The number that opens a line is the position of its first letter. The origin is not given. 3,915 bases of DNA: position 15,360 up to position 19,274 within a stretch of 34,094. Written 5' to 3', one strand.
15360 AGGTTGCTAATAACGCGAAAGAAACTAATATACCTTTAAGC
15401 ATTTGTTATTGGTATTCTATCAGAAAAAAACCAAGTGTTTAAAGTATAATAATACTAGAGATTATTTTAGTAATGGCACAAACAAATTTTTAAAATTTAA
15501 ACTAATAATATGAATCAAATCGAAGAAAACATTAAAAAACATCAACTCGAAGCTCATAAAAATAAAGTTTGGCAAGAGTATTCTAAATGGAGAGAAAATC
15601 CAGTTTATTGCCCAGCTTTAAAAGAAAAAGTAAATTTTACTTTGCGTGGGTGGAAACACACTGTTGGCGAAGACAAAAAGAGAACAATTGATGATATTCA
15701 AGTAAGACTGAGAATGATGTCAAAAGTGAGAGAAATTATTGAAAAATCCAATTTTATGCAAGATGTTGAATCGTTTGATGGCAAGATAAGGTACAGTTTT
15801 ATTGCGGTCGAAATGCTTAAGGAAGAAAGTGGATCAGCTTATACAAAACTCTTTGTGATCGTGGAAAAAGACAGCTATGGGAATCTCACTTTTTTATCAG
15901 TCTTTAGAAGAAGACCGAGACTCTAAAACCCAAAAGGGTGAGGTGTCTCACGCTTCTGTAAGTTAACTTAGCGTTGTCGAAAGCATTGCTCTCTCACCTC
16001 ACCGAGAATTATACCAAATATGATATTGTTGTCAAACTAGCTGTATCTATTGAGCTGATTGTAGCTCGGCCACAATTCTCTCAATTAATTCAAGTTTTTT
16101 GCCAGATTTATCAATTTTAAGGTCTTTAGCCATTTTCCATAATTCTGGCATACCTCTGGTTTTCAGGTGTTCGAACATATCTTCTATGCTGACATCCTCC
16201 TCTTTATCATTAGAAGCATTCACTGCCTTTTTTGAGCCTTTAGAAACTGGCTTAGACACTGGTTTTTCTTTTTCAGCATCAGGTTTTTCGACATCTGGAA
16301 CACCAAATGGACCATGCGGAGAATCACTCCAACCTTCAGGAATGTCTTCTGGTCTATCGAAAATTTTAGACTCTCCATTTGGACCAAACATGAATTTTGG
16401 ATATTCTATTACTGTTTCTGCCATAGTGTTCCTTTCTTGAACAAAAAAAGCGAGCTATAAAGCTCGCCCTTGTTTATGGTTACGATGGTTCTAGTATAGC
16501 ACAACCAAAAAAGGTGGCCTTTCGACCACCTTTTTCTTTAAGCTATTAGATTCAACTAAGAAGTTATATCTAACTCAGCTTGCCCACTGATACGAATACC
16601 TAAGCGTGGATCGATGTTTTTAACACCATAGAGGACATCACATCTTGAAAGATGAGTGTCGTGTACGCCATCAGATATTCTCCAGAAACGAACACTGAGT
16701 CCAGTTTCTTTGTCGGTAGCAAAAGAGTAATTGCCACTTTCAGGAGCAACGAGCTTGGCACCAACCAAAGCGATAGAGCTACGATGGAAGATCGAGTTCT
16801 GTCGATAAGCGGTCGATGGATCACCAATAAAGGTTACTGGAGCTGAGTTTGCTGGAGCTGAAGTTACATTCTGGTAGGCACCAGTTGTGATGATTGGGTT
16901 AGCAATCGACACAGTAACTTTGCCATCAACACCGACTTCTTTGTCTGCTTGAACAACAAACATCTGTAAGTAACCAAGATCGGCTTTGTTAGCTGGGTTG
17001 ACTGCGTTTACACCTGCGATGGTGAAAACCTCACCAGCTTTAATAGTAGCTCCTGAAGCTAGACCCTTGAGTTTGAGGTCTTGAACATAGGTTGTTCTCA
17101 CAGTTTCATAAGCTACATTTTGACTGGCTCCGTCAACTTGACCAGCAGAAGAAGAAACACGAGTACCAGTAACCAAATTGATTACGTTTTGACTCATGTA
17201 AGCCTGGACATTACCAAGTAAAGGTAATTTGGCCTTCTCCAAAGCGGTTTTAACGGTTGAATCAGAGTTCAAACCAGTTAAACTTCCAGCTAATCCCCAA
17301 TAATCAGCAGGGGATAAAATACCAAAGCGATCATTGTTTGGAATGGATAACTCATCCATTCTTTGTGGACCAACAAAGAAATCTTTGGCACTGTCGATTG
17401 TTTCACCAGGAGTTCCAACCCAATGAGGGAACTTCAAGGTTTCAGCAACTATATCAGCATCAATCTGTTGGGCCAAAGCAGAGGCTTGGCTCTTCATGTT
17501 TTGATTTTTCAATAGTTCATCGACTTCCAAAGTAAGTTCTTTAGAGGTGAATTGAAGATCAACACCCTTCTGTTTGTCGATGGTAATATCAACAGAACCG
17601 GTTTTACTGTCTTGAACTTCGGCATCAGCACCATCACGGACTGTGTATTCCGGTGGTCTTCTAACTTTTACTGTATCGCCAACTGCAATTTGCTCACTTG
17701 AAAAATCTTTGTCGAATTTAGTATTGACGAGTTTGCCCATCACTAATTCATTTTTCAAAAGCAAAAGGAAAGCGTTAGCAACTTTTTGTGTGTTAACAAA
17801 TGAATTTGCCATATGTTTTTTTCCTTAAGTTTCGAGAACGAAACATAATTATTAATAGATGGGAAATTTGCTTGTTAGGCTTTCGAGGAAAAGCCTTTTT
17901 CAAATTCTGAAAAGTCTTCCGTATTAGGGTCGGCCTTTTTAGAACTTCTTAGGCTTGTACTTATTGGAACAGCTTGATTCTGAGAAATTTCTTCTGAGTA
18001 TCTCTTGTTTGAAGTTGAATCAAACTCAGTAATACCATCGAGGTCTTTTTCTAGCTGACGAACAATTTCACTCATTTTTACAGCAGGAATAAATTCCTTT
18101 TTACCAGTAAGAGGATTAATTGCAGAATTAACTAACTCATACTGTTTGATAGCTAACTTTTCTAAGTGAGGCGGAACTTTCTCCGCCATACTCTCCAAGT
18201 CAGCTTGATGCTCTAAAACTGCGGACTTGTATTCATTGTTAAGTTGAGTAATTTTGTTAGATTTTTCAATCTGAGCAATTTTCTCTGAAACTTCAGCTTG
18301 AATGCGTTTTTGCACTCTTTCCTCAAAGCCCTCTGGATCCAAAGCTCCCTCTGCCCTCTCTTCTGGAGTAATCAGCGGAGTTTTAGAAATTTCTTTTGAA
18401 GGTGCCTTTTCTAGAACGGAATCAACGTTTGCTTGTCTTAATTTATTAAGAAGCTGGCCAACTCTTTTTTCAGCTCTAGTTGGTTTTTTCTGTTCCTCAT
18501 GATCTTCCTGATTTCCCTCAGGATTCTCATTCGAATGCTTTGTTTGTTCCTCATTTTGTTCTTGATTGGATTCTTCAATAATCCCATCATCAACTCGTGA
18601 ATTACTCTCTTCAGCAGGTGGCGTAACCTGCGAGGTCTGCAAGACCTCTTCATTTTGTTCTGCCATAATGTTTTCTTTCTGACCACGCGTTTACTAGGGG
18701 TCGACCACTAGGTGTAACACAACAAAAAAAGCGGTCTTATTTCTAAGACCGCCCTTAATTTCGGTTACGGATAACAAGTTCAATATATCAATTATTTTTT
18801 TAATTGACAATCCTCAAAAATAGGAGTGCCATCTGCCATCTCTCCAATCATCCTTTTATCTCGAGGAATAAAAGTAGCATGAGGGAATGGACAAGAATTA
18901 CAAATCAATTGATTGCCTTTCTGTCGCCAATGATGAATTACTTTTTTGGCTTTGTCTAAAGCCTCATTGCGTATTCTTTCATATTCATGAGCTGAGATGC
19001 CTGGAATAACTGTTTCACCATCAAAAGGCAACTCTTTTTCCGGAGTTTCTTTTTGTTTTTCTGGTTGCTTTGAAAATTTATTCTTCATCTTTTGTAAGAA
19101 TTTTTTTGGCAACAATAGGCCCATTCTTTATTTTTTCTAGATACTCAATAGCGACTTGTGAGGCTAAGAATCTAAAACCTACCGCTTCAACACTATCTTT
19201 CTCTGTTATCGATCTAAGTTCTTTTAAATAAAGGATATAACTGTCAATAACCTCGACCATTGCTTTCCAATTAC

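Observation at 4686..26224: Six copies of a conserved 'CGTAAC box + GC hairpin + U-tract' element sit directly in front of every late gene block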

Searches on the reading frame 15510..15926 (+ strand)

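Call 15: search_protein_families(library=pfam, proteins=[window:15510-15926:+], max_evalue=0.01)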
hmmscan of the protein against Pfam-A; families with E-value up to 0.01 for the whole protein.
window:15510-15926:+ (138 aa): 1 family
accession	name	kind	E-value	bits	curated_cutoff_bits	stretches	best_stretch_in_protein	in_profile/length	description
PF18798.6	LPD3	-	0.0012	19.5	27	1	21-87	11-73/114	Large polyvalent protein-associated domain 3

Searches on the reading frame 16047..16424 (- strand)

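Call 14: search_protein_families(library=phrogs, proteins=[window:16047-16424:-])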
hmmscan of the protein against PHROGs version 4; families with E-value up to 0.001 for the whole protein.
window:16047-16424:- (125 aa): 1 family
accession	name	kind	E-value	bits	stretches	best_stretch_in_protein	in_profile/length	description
phrog_3281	-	DNA, RNA and nucleotide metabolism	0.0003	22.1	1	47-120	30-103/107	endonuclease VII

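Call 109: search_protein_families(library=pfam, proteins=[window:16047-16424:-], max_evalue=0.01)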
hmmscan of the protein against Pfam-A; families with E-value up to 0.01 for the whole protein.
window:16047-16424:- (125 aa): 1 family
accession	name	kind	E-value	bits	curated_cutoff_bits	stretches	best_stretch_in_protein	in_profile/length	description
PF18953.6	SAP_new25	-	5.7e-05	23.1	26.3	1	94-122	12-40/51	SAP domain-containing new25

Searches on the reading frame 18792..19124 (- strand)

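Call 15: search_protein_families(library=pfam, proteins=[window:18792-19124:-], max_evalue=0.01)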
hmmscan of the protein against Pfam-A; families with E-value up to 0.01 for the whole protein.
window:18792-19124:- (110 aa): 1 family
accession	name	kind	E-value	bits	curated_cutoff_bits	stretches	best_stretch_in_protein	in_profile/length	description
PF10107.15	Endonuc_Holl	-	0.0093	16.2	23.8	0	12-95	26-105/159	Endonuclease related to archaeal Holliday junction resolvase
